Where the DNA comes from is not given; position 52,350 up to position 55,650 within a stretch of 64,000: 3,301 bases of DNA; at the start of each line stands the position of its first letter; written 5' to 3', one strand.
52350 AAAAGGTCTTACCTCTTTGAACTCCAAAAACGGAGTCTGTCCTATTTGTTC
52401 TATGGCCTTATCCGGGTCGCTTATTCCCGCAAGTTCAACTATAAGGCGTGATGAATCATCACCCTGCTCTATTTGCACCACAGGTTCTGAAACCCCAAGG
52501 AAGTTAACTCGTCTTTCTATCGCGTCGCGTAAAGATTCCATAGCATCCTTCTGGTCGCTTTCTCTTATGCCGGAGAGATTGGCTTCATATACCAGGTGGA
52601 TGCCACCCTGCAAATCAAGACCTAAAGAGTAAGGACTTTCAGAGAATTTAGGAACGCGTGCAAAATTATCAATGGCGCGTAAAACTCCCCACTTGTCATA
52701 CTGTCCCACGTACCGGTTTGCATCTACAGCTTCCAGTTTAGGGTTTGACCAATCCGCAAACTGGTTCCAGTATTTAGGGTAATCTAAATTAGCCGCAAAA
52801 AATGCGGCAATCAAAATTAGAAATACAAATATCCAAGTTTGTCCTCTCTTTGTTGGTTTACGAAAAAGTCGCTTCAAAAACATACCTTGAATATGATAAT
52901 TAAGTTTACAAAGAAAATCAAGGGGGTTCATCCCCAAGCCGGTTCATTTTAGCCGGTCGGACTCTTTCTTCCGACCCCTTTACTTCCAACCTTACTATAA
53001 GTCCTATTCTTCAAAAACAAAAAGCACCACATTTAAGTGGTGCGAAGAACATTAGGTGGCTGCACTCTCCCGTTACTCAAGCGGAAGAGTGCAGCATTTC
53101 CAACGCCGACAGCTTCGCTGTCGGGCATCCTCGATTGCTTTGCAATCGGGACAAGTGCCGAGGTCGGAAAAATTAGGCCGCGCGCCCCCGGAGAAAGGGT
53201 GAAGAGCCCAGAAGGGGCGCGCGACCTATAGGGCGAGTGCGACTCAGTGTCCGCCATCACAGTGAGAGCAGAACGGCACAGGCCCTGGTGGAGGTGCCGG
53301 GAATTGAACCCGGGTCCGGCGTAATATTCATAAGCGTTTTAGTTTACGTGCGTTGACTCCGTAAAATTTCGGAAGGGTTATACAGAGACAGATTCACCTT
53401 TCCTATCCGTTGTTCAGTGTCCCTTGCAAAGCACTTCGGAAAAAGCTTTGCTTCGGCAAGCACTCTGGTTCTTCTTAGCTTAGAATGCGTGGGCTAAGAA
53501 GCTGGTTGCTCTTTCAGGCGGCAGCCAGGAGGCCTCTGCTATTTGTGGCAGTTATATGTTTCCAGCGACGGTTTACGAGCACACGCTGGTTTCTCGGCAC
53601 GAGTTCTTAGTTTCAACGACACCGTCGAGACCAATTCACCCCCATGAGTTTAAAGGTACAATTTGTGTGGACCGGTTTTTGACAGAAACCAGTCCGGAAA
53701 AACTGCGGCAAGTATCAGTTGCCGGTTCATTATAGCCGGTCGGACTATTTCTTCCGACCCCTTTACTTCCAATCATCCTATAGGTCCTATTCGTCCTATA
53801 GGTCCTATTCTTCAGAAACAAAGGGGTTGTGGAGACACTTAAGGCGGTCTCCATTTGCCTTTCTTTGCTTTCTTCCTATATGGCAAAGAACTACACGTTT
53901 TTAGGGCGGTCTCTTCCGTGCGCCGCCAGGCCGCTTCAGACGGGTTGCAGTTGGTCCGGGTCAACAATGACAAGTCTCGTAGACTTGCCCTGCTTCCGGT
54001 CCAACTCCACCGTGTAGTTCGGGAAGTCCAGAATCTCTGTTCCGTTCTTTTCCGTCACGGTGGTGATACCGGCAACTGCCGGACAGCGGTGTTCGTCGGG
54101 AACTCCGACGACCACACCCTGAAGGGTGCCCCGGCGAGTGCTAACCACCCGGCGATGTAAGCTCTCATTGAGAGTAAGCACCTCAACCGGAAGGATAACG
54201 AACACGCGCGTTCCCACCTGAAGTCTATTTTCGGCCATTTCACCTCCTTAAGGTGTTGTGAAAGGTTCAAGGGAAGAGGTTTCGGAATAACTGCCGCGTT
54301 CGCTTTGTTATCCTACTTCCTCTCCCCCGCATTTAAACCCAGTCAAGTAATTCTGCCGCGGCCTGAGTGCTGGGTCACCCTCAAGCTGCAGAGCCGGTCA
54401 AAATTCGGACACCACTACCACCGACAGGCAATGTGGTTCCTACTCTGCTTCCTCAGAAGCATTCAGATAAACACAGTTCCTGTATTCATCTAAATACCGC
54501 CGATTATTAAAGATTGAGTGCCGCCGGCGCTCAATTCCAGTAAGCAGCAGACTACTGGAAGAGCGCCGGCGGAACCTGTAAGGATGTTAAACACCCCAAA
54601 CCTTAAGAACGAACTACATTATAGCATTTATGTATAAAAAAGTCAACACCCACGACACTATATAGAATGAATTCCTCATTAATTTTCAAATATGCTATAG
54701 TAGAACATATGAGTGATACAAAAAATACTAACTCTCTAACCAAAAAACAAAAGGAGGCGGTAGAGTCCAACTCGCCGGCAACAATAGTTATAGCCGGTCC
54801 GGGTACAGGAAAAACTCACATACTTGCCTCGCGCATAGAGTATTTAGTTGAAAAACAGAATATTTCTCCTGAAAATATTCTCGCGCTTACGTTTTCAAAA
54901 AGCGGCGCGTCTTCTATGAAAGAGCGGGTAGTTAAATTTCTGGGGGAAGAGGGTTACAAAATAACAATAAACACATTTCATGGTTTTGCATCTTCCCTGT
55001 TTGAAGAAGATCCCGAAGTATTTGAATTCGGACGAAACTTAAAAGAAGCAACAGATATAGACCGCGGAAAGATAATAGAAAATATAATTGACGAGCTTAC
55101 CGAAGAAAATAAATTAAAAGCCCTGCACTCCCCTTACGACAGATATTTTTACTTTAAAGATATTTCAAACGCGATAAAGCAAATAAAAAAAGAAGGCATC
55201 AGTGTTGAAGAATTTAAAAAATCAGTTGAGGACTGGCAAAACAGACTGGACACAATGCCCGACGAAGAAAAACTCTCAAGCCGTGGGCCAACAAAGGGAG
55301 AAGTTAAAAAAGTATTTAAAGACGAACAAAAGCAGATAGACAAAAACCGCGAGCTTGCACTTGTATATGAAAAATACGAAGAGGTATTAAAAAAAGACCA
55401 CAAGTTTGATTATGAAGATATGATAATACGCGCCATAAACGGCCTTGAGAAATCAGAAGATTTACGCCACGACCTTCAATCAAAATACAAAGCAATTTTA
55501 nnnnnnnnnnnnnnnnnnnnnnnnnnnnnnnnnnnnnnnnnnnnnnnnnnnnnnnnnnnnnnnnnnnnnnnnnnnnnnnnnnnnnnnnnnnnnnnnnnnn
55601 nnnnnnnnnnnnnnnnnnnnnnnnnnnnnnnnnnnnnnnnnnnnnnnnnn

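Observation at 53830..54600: GC-rich structured segment with a strongly expressed-looking 100-aa ORF upstream of ssrA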

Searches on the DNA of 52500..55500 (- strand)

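Call 4: search_rna_families(source=window, start=52500, end=55500, threshold=evalue, max_evalue=1, show_alignments=3)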
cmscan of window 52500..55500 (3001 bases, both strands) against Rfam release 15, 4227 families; matches with E-value up to 1: 3.
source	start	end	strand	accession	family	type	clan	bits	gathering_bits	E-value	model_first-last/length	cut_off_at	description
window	53286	53643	-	RF00023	tmRNA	Gene;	CL00001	124.5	47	1.5e-49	1-374/374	no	transfer-messenger RNA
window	53514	53726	-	RF04321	tmRNA_permuted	Gene;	-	24.8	47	0.022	1-213/213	no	permuted transfer-messenger RNA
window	53183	53313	-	RF04321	tmRNA_permuted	Gene;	-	22.1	47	0.088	36-93/213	no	permuted transfer-messenger RNA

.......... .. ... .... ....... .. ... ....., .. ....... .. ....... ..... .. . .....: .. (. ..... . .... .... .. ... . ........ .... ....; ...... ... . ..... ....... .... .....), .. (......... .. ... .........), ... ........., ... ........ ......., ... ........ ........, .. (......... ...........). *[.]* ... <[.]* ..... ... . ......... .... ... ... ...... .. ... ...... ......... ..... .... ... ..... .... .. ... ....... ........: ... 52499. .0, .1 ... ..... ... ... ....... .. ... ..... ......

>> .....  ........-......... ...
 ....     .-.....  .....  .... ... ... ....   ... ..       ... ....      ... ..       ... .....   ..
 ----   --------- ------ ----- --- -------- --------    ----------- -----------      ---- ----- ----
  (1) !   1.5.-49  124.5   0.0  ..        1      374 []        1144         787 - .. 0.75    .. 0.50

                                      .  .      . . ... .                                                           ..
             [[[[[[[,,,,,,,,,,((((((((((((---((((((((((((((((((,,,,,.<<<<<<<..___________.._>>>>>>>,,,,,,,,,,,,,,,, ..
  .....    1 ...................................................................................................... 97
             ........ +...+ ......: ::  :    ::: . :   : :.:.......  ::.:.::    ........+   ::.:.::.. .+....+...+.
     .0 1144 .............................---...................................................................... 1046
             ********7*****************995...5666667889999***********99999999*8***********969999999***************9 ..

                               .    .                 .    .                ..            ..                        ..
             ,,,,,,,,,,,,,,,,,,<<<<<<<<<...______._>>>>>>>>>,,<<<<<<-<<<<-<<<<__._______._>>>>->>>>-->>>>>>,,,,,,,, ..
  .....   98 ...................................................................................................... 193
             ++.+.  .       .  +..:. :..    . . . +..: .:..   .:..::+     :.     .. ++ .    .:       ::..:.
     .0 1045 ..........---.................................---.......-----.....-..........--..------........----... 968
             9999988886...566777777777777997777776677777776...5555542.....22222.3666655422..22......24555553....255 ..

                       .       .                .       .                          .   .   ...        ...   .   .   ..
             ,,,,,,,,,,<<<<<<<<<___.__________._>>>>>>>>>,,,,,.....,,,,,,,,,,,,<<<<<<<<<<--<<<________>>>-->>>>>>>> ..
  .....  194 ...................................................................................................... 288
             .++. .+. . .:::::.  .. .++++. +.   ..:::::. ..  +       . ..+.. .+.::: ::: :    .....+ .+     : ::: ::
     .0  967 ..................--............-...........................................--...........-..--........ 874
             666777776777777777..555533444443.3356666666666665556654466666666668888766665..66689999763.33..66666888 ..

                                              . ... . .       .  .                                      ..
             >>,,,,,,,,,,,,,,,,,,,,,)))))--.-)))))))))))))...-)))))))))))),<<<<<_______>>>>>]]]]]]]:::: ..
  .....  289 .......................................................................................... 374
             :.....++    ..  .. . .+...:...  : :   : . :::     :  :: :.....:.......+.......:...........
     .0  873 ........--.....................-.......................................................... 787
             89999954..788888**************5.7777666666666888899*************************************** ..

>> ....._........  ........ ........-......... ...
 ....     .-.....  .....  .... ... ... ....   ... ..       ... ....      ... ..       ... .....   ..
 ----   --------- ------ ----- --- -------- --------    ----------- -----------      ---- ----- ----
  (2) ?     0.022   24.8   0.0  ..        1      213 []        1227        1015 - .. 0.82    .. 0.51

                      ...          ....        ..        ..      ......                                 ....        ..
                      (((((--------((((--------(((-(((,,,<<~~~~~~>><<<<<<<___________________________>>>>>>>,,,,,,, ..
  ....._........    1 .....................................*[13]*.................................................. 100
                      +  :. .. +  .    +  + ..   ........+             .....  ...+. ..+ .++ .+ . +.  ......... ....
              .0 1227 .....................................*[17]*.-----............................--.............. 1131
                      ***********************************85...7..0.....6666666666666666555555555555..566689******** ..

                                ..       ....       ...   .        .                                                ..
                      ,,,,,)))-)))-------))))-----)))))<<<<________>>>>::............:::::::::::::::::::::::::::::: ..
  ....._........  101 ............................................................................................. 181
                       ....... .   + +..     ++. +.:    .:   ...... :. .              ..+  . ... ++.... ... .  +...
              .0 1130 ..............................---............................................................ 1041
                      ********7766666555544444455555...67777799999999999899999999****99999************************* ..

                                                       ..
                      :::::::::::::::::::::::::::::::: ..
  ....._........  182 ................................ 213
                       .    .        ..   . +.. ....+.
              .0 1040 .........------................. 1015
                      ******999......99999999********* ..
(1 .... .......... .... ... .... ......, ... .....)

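Call 81: search_rna_families(source=window, start=53640, end=54625, threshold=evalue, max_evalue=10)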
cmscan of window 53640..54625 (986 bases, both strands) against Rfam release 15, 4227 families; matches with E-value up to 10: 6.
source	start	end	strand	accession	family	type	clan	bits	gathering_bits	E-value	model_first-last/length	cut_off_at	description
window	54450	54504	-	RF03973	mir-5615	Gene; miRNA;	-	19.1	82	0.84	1-61/61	no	mir-5615 microRNA precursor family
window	54504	54585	+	RF04084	mir-595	Gene; miRNA;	-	17.3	70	1.2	1-86/86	no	mir-595 microRNA precursor family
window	53778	53854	-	RF01820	RsaE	Gene; sRNA;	-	16.7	79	6.1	1-112/112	no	RNA Staph. aureus E (RoxS)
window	53930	54028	+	RF02092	mir-2970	Gene; miRNA;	-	16.5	72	3.4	1-80/80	no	mir-2970 microRNA precursor family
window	53777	53831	+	RF02401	ClpQY_promoter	Cis-reg;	-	16.4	42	0.75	1-57/57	no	ClpQY promoter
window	54437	54450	-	RF02914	DUF805b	Cis-reg;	CL00115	10.9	35.6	8.4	1-35/35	no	DUF805b RNA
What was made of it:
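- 54239..54611 (-): Structured 5' leader RNA, about 373 nt, with helices P1-P9. No Rfam hit at E<=10 (calls 4, 81).
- Closest known: Compact H-type pseudoknots with an A-rich linker. Different: No preQ1 or other Rfam model matches (call 81).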

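Call 82: search_rna_families(source=L002, start=100, end=1190, threshold=evalue, max_evalue=10)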
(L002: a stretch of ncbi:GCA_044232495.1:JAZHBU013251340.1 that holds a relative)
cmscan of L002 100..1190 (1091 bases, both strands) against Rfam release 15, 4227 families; matches with E-value up to 10: 14.
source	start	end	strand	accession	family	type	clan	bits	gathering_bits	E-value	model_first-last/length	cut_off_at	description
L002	276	331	+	RF03640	mir-3747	Gene; miRNA;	-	21.4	63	0.2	1-67/67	no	mir-3747 microRNA precursor family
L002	970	1029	+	RF01024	mir-944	Gene; miRNA;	-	20.7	100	0.95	1-88/88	no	mir-944 microRNA precursor family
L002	969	1030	+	RF03781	mir-4524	Gene; miRNA;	-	20.4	68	0.23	1-84/84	no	mir-4524 microRNA precursor family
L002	269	334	-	RF02733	ToxT_thermometer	Cis-reg; thermoregulator;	-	19.9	81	2.6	1-71/71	no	ToxT 5' UTR thermometer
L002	268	338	-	RF03356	mir-4782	Gene; miRNA;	-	19.5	100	1.3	1-79/79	no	mir-4782 microRNA precursor family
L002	980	1023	-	RF03781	mir-4524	Gene; miRNA;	-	19.4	68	0.44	21-64/84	no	mir-4524 microRNA precursor family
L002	980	1023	-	RF04291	mir-368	Gene; miRNA;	CL00149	17.4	58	4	15-58/72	no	mir-368 microRNA precursor family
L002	580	635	-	RF00005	tRNA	Gene; tRNA;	CL00001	16.8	29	2.3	1-71/71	no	tRNA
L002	261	349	+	RF03489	mir-4796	Gene; miRNA;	-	16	90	5.4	1-93/93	no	mir-4796 microRNA precursor family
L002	920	987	-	RF03963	mir-2996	Gene; miRNA;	-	15.9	100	3.9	1-72/72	no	mir-2996 microRNA precursor family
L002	219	305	+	RF00884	MIR815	Gene; miRNA;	-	15.6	63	10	1-81/81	no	MIR815 microRNA precursor family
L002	461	531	-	RF00696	mir-203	Gene; miRNA;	-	15.4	65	2.8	1-80/80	no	mir-203 microRNA precursor family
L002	578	626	+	RF03054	Xanthine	Cis-reg; riboswitch;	-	14.8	36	3.9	1-56/56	no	Xanthine riboswitch aptamer (NMT1 RNA)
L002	529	614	+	RF00294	snoTBR17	Gene; snRNA; snoRNA; CD-box;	-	12.6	40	4.9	1-119/119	no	Small nucleolar RNA TBR17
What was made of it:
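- Closest known: Translational riboswitches with an anti-SD / anti-anti-SD expression platform. Different: There is no Rfam match (calls 81, 82), no ligand-related gene context and a very narrow distribution.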

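Call 85: build_rna_model(alignment_id=A8, structure=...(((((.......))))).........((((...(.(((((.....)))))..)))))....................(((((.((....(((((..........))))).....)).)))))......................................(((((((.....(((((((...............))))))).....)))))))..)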
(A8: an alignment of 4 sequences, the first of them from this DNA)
Model R1 built from alignment A8 (4 sequences, 218 columns); structure: as given.
model positions 206; base pairs 41; branch points 3; effective number of sequences 1.58; information 0.59 bits per position. Calibrated on 0.2 Mb of random sequence (short: E-values are rough).
structure used (alignment columns):
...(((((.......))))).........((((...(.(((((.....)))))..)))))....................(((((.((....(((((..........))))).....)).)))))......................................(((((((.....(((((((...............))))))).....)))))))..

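Call 86: search_with_rna_model(model_id=R1, sources=[window, L001, L002, L003, L004, L027, L028, L029, L030, L005, L006, L007, L008, L009, L010, L011, L012, L013, L014, L015, L016, L017, L018, L019, L020, L021, L022, L023, L024, L025, L026], max_evalue=10, make_alignment=true)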
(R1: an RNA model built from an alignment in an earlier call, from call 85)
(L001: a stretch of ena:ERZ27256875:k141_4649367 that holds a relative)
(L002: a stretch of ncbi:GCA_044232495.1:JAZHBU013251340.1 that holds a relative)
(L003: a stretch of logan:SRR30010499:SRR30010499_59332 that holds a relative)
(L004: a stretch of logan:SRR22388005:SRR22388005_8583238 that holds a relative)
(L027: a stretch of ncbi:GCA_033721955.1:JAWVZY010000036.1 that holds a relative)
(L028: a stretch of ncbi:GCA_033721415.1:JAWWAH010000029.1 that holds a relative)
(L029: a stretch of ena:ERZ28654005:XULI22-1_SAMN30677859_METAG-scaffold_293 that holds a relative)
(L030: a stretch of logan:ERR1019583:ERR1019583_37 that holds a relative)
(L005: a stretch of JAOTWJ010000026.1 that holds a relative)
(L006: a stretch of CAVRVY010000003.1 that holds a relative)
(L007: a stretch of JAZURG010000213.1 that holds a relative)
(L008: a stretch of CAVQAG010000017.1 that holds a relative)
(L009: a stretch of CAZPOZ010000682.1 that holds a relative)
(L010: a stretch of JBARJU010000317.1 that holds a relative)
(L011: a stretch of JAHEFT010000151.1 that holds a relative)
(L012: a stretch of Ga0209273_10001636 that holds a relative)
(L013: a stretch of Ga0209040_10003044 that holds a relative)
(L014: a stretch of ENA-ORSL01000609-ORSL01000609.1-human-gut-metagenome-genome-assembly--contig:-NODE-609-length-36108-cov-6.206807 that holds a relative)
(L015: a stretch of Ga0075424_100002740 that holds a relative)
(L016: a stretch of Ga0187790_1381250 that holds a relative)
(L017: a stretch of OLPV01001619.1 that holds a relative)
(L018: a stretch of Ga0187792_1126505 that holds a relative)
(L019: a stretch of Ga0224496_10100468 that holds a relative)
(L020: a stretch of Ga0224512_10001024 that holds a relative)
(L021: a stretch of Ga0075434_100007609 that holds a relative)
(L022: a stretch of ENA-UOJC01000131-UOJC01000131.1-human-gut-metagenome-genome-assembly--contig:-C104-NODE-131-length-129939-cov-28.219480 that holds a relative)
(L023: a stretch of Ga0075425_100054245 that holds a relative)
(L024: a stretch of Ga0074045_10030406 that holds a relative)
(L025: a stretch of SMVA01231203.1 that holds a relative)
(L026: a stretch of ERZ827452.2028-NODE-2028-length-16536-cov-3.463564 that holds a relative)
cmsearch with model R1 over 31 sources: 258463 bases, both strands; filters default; matches with E-value up to 10: 5.
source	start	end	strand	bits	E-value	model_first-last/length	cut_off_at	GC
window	54271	54463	-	203.8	2e-52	1-206/206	no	0.53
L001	351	550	+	203.6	2.2e-52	1-206/206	no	0.56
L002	319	522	+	194.1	7.5e-50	1-206/206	no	0.44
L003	40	250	+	176.9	2.9e-45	1-206/206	no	0.49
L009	1916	1959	-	7.2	4.7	4-54/206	no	0.68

Alignment A9: 5 matches aligned to the model, 226 columns, each read 5' to 3' on its own strand. Consensus structure (alignment columns), stored with it:
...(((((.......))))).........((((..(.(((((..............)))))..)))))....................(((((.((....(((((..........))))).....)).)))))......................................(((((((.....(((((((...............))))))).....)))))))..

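Call 92: search_dna_similar(query=window:53644-54650:-, collection=phages, mode=distant, max_evalue=0.01, max_rows=5)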
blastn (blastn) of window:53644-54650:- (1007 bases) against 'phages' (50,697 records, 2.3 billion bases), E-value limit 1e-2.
No match.

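Call 101: search_with_rna_model(model_id=R1, sources=[L031, L032, L027], max_evalue=10, filters=off)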
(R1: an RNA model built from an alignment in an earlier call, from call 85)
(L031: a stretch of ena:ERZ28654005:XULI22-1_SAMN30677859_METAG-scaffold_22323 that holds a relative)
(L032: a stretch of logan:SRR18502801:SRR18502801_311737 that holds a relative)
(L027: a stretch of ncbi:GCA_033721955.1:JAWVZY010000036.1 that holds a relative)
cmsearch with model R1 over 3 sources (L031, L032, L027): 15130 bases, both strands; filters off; matches with E-value up to 10: 9.
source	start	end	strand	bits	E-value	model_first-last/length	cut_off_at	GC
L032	53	85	-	4.1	1.9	163-197/206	no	0.21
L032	1033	1157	+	3.5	2.6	1-206/206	no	0.35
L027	6309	6334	-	3.1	3.3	83-109/206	no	0.73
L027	342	451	-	3.1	3.4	1-206/206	no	0.33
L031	1042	1165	+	2.8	3.9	1-206/206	no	0.35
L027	1810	1887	-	2.8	4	1-206/206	no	0.58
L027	5017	5050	+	2.1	6.1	21-54/206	no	0.47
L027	1906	1925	-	1.8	7.3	85-104/206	no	0.65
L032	1943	1976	+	1.4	9.8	20-54/206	no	0.44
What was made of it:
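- A covariance model of the core finds only the four ORF-linked copies in 258 kb of fetched loci (calls 86, 101).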

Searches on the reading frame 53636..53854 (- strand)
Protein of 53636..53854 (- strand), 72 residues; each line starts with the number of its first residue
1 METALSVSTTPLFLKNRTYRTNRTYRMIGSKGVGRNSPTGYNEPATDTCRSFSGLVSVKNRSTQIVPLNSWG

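Call 6: search_protein_families(library=pfam, proteins=[window:53636-53854:-], max_evalue=1)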
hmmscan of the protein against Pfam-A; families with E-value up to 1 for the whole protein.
window:53636-53854:- (72 aa): 0 families

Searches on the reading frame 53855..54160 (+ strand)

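Call 6: search_protein_families(library=pfam, proteins=[window:53855-54160:+], max_evalue=1)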
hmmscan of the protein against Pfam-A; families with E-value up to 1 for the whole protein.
window:53855-54160:+ (101 aa): 1 family
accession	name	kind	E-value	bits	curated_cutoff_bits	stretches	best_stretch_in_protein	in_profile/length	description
PF09625.15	VP9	-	0.066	13.8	27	1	9-41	17-49/79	VP9 protein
